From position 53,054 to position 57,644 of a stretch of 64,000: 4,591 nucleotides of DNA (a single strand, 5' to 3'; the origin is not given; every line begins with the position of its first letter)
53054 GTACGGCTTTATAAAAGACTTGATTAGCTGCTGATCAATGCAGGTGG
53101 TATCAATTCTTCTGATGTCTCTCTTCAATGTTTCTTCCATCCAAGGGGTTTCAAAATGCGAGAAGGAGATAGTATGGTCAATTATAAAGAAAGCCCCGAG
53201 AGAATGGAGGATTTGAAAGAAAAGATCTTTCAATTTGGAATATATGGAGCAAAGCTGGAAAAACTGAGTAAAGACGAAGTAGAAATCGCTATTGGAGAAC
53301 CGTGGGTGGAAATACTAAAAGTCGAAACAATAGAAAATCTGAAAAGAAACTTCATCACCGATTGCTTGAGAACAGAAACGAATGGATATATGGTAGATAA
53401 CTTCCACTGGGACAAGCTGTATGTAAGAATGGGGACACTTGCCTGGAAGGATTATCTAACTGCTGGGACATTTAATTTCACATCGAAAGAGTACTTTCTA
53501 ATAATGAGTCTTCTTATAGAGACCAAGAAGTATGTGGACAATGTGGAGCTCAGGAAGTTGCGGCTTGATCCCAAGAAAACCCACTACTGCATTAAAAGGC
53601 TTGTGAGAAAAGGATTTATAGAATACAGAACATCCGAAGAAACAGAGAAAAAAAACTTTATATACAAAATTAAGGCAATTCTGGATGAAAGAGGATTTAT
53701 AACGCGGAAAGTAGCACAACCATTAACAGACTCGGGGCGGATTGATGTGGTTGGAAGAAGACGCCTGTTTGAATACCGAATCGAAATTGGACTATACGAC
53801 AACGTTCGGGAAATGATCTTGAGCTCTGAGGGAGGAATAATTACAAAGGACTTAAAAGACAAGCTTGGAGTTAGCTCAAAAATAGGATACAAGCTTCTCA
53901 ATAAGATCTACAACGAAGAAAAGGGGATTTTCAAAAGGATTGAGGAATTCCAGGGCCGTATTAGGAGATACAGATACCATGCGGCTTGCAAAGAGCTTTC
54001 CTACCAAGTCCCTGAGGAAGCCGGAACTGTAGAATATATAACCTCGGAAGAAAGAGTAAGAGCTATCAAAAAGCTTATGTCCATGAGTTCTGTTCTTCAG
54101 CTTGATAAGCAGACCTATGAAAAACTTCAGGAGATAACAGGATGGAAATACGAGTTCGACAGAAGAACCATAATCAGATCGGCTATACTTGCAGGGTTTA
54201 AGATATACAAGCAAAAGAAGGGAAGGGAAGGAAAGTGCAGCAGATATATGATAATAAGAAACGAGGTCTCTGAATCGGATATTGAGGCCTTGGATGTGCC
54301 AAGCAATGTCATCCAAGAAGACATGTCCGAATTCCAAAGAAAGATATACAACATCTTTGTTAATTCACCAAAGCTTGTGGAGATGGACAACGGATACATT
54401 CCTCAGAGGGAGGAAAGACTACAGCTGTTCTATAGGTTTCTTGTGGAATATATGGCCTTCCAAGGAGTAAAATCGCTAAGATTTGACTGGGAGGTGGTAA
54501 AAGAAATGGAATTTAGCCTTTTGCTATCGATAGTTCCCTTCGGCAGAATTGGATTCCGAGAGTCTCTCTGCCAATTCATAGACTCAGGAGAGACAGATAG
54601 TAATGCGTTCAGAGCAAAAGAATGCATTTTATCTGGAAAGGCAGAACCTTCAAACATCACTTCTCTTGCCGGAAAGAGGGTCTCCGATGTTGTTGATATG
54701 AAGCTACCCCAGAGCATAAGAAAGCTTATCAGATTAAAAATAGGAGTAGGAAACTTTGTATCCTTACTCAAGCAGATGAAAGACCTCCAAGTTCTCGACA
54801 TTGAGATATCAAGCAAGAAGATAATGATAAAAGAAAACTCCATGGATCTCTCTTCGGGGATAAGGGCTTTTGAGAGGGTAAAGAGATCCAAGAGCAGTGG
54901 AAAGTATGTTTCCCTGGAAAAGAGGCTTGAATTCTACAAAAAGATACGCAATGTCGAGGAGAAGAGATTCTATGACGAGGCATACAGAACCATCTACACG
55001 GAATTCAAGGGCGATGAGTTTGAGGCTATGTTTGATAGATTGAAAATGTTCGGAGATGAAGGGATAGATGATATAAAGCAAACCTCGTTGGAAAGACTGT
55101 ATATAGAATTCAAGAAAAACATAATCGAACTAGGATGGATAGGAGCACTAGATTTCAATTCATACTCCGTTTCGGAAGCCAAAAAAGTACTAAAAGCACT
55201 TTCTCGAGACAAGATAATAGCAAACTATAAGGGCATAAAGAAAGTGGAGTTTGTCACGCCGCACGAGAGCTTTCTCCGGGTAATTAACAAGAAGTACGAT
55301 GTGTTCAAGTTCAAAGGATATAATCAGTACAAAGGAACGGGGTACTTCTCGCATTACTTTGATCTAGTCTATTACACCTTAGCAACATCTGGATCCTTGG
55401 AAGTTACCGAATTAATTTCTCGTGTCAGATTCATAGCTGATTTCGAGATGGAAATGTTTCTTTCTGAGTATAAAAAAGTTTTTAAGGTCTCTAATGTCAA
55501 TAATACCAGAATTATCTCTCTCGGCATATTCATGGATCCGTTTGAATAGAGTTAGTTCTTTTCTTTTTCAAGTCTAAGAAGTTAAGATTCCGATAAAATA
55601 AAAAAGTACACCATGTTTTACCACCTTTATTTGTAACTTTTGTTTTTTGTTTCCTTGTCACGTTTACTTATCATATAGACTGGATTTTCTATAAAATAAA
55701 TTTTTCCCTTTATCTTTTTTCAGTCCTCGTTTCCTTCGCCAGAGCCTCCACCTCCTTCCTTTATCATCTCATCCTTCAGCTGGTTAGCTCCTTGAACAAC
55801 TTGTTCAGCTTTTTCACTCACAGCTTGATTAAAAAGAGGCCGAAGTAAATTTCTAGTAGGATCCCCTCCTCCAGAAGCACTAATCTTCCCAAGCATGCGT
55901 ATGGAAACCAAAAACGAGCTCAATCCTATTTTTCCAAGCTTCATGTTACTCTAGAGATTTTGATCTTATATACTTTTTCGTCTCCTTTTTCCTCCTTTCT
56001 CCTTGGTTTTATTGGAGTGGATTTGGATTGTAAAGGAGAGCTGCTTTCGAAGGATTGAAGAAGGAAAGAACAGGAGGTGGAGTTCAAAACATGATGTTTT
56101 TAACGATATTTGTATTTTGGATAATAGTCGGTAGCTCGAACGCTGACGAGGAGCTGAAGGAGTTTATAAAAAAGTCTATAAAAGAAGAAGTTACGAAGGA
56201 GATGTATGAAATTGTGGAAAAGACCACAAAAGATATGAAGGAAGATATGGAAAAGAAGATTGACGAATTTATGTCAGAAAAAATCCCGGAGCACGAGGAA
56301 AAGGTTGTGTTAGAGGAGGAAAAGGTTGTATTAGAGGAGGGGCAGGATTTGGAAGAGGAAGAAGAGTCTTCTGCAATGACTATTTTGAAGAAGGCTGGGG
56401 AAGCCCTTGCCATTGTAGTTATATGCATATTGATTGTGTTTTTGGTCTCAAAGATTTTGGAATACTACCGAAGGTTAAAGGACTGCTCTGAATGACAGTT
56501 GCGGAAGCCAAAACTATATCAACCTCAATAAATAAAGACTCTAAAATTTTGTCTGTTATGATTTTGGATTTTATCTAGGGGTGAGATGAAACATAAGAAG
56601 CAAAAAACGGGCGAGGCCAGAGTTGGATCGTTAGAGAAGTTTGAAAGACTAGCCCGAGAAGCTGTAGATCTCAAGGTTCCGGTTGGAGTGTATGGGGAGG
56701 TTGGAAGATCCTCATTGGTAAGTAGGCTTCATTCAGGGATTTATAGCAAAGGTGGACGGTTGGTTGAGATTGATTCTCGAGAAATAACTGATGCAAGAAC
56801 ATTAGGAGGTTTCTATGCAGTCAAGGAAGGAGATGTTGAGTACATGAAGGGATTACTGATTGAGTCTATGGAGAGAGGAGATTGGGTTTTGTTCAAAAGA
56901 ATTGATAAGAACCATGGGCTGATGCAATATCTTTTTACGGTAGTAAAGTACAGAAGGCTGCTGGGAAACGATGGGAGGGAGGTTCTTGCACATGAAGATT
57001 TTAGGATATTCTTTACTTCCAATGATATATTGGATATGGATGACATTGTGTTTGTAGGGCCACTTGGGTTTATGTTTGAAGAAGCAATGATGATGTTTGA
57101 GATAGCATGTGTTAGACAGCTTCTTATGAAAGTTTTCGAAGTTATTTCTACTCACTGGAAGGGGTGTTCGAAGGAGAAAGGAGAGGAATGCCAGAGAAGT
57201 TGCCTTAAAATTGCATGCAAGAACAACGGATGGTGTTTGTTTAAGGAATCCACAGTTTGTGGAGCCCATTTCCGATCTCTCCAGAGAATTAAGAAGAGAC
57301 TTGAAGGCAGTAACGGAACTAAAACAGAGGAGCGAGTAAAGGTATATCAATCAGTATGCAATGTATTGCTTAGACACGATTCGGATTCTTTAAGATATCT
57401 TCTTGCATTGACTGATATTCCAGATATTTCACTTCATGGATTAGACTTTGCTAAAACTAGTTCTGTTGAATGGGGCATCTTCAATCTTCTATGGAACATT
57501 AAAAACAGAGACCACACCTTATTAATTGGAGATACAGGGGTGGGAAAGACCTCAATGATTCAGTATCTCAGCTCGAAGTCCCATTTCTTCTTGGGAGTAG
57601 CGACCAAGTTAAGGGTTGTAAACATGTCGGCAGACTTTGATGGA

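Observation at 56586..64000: A 7.4-kb midasin/Rea1 gene is absent from the supplied ORF track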

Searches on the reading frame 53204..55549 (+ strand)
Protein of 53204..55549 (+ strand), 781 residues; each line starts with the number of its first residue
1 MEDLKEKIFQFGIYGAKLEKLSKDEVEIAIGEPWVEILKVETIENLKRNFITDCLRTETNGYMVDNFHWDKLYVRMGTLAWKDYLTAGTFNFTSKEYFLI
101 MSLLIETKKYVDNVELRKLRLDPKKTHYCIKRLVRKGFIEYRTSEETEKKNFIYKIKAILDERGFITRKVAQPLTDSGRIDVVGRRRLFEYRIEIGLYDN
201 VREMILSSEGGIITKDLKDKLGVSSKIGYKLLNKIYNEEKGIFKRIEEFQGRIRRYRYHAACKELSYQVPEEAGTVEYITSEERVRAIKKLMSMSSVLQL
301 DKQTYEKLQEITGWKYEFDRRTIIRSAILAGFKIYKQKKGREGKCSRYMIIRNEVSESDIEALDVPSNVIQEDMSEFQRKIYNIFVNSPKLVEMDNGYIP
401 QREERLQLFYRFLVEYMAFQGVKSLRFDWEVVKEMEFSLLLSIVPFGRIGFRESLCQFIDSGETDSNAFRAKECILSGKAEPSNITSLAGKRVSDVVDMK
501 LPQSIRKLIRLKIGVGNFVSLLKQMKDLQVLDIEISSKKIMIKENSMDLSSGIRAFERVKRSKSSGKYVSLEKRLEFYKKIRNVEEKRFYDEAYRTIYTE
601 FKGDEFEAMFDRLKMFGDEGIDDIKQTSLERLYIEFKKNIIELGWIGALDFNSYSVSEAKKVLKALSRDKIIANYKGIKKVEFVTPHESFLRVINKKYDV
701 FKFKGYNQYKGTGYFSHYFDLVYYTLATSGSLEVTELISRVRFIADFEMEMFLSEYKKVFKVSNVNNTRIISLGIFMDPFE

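Call 47: search_protein_families(library=pfam, proteins=[window:53204-55549:+], max_evalue=0.01)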
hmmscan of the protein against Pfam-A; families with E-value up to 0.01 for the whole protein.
window:53204-55549:+ (781 aa): 1 family
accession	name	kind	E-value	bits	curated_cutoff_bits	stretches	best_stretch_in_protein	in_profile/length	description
PF17007.11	HTH_micro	-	6.3e-141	470.7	27.3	1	4-455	2-454/454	HTH-like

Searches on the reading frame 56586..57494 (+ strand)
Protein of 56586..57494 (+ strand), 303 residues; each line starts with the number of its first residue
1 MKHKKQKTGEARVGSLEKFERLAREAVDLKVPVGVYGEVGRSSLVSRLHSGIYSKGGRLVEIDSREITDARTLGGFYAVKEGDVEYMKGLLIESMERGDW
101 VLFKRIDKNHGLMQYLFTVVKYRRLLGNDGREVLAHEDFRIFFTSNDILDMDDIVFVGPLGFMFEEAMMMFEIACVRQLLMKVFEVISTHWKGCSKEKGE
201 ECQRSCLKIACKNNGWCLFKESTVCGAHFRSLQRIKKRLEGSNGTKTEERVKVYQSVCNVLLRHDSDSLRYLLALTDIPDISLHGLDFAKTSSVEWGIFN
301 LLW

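Call 16: search_solved_structures(query=window:56586-57494:+, max_evalue=1, show_alignments=3)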
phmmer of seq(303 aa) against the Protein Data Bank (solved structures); distinct sequences matched with E-value up to 1: 10.
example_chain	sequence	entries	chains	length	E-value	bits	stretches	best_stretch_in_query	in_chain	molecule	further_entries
6i27_A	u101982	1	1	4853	5.8e-14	55.4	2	28-144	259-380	Midasin,Midasin,Midasin,Midasin,Midasin,Midasin,Midasin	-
6i26_A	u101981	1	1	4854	5.8e-14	55.4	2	28-144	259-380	Midasin,Midasin,Midasin,Midasin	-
6hyp_A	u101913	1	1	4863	5.8e-14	55.4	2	28-144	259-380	Midasin,Midasin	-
5jcs_s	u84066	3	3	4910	6.1e-14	55.4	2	28-144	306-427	Midasin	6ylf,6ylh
6or5_A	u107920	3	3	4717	1.2e-12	51.1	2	39-146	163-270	Midasin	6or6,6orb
9if4_A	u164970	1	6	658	0.0037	20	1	38-156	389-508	ATP-dependent Clp protease ATP-binding subunit ClpC1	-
8ycx_A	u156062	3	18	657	0.0057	19.3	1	38-156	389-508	ATP-dependent Clp protease ATP-binding subunit ClpC1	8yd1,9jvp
8a8u_A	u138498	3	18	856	0.0069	19.1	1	38-156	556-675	ATP-dependent Clp protease ATP-binding subunit ClpC1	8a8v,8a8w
8xon_S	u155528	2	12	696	0.18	14.4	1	38-146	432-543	NDP-hexose 4-ketoreductase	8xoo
4lj8_A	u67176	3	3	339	0.55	12.8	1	38-146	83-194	Chaperone protein ClpB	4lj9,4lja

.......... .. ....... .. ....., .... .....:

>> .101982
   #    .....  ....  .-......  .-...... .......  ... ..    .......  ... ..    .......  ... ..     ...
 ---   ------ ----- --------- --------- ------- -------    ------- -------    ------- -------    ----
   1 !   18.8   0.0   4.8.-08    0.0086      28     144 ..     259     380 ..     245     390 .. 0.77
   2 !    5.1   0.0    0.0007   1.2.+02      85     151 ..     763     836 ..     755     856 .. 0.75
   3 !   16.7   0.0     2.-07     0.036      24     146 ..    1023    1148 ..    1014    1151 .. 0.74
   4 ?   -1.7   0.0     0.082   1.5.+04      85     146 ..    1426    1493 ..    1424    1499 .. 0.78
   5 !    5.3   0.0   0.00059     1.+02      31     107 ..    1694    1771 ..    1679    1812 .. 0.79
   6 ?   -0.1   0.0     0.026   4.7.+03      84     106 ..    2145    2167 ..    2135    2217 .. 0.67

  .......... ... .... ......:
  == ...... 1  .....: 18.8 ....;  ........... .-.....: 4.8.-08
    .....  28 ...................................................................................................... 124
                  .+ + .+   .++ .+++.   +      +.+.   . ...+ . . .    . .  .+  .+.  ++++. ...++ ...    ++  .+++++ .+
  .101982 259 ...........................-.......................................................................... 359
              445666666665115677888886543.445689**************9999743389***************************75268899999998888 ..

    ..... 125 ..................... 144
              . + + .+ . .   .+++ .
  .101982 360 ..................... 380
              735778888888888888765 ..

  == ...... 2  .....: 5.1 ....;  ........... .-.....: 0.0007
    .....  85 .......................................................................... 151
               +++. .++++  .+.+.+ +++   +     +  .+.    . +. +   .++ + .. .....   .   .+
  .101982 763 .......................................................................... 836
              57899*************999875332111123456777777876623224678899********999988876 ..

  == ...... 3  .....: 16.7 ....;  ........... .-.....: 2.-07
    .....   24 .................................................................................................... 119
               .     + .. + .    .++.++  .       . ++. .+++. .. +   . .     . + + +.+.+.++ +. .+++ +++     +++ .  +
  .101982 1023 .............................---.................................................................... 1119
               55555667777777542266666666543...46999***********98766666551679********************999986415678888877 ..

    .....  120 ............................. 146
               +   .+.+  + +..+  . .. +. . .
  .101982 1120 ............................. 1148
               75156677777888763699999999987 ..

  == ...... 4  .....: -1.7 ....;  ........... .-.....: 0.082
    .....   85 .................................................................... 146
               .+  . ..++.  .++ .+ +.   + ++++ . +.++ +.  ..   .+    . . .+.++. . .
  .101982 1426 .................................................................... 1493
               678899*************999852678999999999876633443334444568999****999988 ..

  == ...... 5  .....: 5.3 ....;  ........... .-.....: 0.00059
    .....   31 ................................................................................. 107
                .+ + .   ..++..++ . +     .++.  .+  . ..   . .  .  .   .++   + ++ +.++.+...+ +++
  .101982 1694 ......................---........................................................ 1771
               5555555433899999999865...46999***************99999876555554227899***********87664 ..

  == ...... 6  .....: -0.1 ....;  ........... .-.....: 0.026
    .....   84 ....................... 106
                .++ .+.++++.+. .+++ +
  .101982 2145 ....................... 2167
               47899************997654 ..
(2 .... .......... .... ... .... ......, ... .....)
